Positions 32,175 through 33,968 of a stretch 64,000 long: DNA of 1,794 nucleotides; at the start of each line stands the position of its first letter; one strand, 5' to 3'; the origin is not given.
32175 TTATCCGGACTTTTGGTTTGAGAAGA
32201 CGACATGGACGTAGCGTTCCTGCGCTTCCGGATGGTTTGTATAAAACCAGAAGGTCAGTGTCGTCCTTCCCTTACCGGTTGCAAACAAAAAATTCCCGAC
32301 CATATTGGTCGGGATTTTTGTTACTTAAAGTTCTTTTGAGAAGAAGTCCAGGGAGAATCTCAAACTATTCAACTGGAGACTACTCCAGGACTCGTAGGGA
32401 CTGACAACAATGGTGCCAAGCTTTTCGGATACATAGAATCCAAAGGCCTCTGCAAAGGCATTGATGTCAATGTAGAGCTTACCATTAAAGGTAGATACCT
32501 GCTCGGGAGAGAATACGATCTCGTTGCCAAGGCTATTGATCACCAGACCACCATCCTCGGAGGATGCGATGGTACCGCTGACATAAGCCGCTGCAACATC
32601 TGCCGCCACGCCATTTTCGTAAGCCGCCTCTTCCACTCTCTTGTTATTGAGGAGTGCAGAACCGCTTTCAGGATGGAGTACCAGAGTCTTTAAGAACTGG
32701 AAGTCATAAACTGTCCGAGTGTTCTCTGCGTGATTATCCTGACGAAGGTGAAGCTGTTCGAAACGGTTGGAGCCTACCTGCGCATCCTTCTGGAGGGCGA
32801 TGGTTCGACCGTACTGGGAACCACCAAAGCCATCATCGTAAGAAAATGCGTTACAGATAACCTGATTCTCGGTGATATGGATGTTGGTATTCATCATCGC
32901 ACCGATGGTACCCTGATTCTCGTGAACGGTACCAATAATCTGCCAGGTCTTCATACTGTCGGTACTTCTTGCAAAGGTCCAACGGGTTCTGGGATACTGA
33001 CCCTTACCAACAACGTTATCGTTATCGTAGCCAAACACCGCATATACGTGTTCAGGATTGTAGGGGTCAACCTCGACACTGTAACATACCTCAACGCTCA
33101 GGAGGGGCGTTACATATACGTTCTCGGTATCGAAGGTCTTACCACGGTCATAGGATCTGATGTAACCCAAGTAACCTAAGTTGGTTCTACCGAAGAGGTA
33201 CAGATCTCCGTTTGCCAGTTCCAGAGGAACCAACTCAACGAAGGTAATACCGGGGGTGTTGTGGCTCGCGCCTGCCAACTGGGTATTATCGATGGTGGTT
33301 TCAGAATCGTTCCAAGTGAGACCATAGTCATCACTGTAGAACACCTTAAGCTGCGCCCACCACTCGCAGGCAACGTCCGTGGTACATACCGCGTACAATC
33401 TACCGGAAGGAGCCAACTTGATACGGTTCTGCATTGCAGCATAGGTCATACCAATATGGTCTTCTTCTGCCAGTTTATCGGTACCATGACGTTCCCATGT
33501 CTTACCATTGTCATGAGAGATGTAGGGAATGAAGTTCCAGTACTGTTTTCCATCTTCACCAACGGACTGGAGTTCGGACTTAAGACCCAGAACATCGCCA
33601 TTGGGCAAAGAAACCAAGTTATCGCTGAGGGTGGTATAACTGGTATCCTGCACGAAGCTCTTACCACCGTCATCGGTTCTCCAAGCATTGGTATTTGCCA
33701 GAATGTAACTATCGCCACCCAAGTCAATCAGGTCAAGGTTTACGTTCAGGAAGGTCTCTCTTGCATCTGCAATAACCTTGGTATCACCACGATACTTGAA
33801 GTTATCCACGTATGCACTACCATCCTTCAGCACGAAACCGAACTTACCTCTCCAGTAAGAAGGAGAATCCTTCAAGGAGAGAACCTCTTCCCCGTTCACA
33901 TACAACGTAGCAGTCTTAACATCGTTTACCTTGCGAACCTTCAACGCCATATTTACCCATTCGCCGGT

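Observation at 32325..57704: Tandemly duplicated three-gene cassettes for giant wall-anchored surface proteins: candidate undescribed cell-surface system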

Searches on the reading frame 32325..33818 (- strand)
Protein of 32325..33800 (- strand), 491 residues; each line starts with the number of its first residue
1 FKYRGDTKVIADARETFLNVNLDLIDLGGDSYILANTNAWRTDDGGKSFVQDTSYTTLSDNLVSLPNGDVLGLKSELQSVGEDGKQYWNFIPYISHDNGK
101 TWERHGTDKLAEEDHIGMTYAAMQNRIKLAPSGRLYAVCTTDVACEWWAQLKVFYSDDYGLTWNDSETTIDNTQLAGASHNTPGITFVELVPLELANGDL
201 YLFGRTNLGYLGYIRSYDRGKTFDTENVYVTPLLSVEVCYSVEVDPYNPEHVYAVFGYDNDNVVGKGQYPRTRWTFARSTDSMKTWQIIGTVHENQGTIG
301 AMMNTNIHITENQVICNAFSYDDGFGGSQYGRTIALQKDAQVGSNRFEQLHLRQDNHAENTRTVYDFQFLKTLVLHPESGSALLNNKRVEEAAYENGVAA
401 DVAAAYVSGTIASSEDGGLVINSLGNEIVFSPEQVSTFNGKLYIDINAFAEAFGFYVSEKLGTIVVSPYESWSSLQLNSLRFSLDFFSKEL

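Call 24: search_solved_structures(query=window:32325-33800:-, max_evalue=1, show_alignments=2)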
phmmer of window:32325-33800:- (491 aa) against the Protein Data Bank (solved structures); distinct sequences matched with E-value up to 1: 18.
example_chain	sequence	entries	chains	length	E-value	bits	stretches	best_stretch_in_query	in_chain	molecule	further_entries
9c20_A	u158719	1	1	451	1.5e-06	30.6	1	152-227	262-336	exo-alpha-sialidase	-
8url_A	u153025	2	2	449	1.5e-06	30.6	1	152-227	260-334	Exo-alpha-sialidase NanJ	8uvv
8u2a_A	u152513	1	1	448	3.3e-06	29.5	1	70-226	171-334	Exo-alpha-sialidase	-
8u5o_A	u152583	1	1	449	3.4e-06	29.5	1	70-226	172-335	Exo-alpha-sialidase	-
2bf6_A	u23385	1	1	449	3.5e-06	29.4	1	66-226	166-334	EXO-ALPHA-SIALIDASE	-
2vk5_A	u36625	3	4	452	3.5e-06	29.4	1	66-226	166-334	EXO-ALPHA-SIALIDASE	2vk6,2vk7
5tsp_A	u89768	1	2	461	4.2e-06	29.1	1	67-226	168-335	Sialidase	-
8xve_R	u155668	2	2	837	6.1e-06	28.6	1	66-226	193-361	Exo-alpha-sialidase,Endothelin receptor type B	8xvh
8xql_R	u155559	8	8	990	8.8e-06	28.1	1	66-226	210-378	Exo-alpha-sialidase,Taste receptor type 2 member 14,LgBiT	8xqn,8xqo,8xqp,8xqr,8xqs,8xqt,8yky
2w20_A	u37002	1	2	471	3.3e-05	26.2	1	95-226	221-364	SIALIDASE A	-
3h71_A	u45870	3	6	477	3.3e-05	26.2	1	95-226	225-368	Sialidase A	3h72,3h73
7a54_A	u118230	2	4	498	3.8e-05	26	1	95-226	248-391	Sialidase A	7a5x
2vvz_A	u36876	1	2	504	4e-05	25.9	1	95-226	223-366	SIALIDASE A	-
2ya4_A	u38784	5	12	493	4.5e-05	25.8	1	95-226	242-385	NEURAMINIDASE A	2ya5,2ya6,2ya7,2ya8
5kky_A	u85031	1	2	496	4.6e-05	25.7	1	95-226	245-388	Sialidase A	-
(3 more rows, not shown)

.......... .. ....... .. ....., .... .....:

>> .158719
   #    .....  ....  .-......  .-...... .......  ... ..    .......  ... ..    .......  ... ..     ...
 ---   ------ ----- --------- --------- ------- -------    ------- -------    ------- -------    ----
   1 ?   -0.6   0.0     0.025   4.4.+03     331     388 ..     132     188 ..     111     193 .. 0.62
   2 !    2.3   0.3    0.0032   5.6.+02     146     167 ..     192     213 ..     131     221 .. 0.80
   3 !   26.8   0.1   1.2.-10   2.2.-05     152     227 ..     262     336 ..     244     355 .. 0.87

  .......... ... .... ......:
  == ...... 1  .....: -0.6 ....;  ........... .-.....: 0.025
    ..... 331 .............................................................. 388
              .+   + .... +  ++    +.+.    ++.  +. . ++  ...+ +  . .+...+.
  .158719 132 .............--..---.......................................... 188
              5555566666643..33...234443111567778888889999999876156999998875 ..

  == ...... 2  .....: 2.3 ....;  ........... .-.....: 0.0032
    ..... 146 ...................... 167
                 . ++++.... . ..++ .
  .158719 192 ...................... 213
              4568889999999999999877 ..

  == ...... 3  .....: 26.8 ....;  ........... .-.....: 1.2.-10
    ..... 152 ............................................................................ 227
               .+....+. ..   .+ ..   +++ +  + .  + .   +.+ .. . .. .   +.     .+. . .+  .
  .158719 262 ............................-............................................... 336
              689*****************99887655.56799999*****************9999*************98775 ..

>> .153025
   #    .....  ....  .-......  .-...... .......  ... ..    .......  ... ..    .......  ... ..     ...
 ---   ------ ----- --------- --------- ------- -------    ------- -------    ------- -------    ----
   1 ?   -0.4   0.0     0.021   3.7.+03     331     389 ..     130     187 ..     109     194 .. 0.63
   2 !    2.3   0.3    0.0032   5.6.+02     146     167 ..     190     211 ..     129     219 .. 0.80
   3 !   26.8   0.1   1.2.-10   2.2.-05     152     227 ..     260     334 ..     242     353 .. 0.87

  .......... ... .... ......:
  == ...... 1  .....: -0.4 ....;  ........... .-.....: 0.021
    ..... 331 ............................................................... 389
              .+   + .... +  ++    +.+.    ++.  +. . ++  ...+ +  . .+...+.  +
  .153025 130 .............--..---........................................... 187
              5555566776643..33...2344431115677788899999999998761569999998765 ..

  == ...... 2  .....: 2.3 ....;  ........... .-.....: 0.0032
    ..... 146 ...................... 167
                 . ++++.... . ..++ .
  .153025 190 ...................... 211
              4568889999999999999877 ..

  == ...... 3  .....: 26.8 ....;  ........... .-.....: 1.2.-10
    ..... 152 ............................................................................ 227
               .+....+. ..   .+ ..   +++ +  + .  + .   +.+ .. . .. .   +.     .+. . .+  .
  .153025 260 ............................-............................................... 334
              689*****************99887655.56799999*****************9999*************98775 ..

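Call 51: search_solved_structures(query=A4, max_evalue=0.01, show_alignments=2)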
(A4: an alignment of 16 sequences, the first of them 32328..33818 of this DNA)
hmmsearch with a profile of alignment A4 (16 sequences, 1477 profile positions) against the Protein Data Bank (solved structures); distinct sequences matched with E-value up to 0.01: 67 (the best 60 are shown).
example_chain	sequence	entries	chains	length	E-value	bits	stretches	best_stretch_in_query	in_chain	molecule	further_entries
8url_A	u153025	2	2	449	8.4e-18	66.3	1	1028-1217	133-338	Exo-alpha-sialidase NanJ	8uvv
9c20_A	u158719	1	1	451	8.5e-18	66.3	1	1028-1217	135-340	exo-alpha-sialidase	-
2bf6_A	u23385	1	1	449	1.2e-16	62.5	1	1071-1221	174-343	EXO-ALPHA-SIALIDASE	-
2vk5_A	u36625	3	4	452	1.2e-16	62.5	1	1071-1221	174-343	EXO-ALPHA-SIALIDASE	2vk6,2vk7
8u2a_A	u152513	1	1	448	1.5e-16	62.2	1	1071-1221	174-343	Exo-alpha-sialidase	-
8u5o_A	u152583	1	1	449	1.5e-16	62.2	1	1071-1221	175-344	Exo-alpha-sialidase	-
5tsp_A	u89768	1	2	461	1.6e-16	62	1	1072-1221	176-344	Sialidase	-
8xve_R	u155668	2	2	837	7.4e-16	59.9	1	1071-1221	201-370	Exo-alpha-sialidase,Endothelin receptor type B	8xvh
8xql_R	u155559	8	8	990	1.1e-15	59.3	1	1071-1221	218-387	Exo-alpha-sialidase,Taste receptor type 2 member 14,LgBiT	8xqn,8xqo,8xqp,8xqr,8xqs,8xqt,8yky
4xma_A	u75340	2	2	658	2.4e-15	58.2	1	1035-1210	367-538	Sialidase B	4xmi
4xe9_A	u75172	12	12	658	2.6e-14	54.8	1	1035-1210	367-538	Sialidase B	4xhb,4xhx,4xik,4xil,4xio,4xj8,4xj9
4xyx_A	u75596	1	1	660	2.6e-14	54.8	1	1035-1210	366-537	Sialidase B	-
4xog_A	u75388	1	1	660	2.6e-14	54.8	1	1035-1210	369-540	Sialidase B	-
2jkb_A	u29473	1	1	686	2.9e-14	54.6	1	1035-1210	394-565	SIALIDASE B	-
2vw0_A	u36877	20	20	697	3.1e-14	54.5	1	1035-1210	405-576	SIALIDASE B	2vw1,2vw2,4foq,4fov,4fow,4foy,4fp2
5hx0_A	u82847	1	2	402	1.4e-09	39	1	1093-1210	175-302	Uncharacterized protein Dfer_1899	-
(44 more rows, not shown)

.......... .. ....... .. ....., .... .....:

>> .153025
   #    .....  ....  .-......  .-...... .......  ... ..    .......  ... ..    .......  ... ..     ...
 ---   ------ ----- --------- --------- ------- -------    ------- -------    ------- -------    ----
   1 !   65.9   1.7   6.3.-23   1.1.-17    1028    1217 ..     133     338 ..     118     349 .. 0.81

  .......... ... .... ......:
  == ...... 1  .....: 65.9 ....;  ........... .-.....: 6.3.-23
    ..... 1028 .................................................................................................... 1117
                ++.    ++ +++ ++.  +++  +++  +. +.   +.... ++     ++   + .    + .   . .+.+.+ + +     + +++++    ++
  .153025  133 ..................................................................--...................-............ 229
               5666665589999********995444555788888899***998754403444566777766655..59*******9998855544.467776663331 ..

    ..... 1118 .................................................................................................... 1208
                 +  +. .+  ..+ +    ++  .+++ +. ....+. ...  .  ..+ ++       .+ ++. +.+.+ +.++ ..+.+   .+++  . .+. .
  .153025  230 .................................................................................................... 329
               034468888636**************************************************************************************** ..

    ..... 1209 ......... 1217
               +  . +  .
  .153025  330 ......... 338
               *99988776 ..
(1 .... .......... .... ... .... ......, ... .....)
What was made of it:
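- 32325..36845 (-): C1: 1506-aa protein. The sialidase-fold propeller covers residues ~1020-1380 (window 32706-33788) and the C-terminal domain covers residues ~1381-1506. PDB profile hits to GH33 sialidases, E 8e-18 (call 51).
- On GH33 sialidase (for C): R1220 aligns with NanI R555 (calls 24, 51).
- Profile hits to GH33 sialidases at E 8e-18 (call 51).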

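Call 60: predict_structure(alignment_id=A4)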
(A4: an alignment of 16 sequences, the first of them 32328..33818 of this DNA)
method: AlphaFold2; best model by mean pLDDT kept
length: 497 residues; sequences in the alignment: 16
mean_pLDDT: 77.1   pTM: 0.68
mean pLDDT of the five models: 77.1, 76.8, 75.8, 75.5, 72.5
residues with pLDDT >= 90: 118; 70-90: 237; 50-70: 106; < 50: 36
segments of 3 or more residues with pLDDT < 50: 1-11, 268-276, 304-306, 328-334
pLDDT, mean of each block of 10 residues (from residue 1): 29 61 72 89 85 86 83 89 83 85 91 73 57 85 76 70 88 82 56 74 88 78 91 79 76 90 61 50 86 78 55 86 63 58 76 54 58 75 91 89 94 90 87 91 93 94 89 77 78 58
secondary structure, 60 per line:
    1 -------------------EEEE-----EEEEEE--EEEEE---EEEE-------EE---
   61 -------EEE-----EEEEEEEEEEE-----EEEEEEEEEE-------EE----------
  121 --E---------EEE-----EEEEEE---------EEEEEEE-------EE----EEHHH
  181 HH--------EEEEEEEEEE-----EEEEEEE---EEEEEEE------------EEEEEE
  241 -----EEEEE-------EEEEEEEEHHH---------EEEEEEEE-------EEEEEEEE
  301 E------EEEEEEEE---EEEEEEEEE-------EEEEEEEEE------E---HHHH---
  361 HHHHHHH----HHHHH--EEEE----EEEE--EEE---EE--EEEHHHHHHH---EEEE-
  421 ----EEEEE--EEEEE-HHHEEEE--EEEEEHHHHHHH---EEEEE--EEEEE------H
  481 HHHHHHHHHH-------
elements in order: E20-23 E29-34 E37-41 E45-48 E68-70 E76-86 E92-101 E133-135 E141-146 E156-162 H178-182 E191-200 E206-212 E216-222 E235-240 E246-250 E258-265 E278-285 E293-301 E308-315 E319-327 E335-343 H354-357 H361-367 H372-376 E379-382 E387-390 E393-395 E403-405 H406-412 E416-419 E425-429 E432-436 E441-444 E447-451 H452-458 E462-466 E469-473 H480-490

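Call 63: fold_search(model_id=the predicted structure, library=pdb)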
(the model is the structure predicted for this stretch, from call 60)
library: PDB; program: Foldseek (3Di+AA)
matches with E <= 10: 1395; with E <= 0.001: 293
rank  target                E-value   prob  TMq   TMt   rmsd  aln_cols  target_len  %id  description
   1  5hx0_B                1.7e-12  1.00  0.45  0.58   6.6       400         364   18  Crystal structure of unknown function protein Dfer_1899 fromDyadobacter fermentans DSM 18053 (released 2016-02-17)
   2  5hx0_A                6.0e-12  1.00  0.45  0.59   6.6       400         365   17  Crystal structure of unknown function protein Dfer_1899 fromDyadobacter fermentans DSM 18053 (released 2016-02-17)
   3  1wcq_C                3.9e-11  1.00  0.40  0.34   9.5       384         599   17  Mutagenesis of the Nucleophilic Tyrosine in a Bacterial Sialidase to Phenylalanine. (released 2005-10-12)
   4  7lbu                  2.8e-10  1.00  0.41  0.51   7.8       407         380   16  Crystal structure of the Propionibacterium acnes surface sialidase (released 2021-12-08)
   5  9dku_A                3.5e-10  1.00  0.37  0.48   9.4       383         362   15  NanH sialidase from C. perfringens in complex with Sialyl LacNAc (released 2025-09-17)
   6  2ber                  3.9e-10  1.00  0.40  0.34   9.5       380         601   17  Y370G Active Site Mutant of the Sialidase from Micromonospora viridifaciens in complex with beta-Neu5Ac (sialic acid). (released 2005-04-04)
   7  2bzd_A                4.3e-10  1.00  0.41  0.35   8.9       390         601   17  Galactose recognition by the carbohydrate-binding module of a bacterial sialidase. (released 2005-08-19)
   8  8ub5                  4.5e-10  1.00  0.37  0.48   8.4       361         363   15  The Apo NanH structure from Clostridium perfringens (released 2024-09-04)
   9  2bzd_C                6.8e-10  1.00  0.40  0.34   9.4       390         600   17  Galactose recognition by the carbohydrate-binding module of a bacterial sialidase. (released 2005-08-19)
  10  8du5_A                6.8e-10  1.00  0.42  0.54   7.5       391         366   13  Murine sialidase-1 (NEU1) (released 2023-05-31)
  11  2ya7_B                8.4e-10  1.00  0.41  0.43   9.8       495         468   12  Crystal structure of Streptococcus pneumoniae NanA (TIGR4) in complex with Zanamivir (released 2011-04-27)
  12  8um0_A                8.9e-10  1.00  0.38  0.49   8.5       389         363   15  The structure of NanH in complex with Neu5,7,9Ac(2,6)-LAcNAc (released 2024-09-04)
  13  5tsp_A                9.8e-10  1.00  0.40  0.44   8.3       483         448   14  Crystal structure of the catalytic domain of Clostridium perfringens neuraminidase (NanI) in complex with a CHES (released 2017-03-29)
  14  8u5o                  1.3e-09  1.00  0.42  0.45   7.5       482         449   15  The structure of the catalytic domain of NanI sialdase in complex with Neu5Gc (released 2024-09-04)
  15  8axi_B                1.5e-09  1.00  0.44  0.39  15.7       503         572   13  Sialidases and Fucosidases of Akkermansia muciniphila are key for rapid growth on colonic mucin and nutrient sharing a (released 2023-03-01)
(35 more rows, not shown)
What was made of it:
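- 32325..36845 (-): AF2 pLDDT 77 and Foldseek probability 1.0 to the sialidase fold (calls 60, 63).
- On GH33 sialidase (for C): AF2 model plus Foldseek, probability 1.0 to many GH33 structures (calls 60, 63).
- Checked: C's propeller is clearly related to GH33 sialidases (calls 51, 63).
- Foldseek probability 1.0 to sialidases (call 63). The best structural match to C's propeller is a protein of unknown function (5hx0, call 63).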
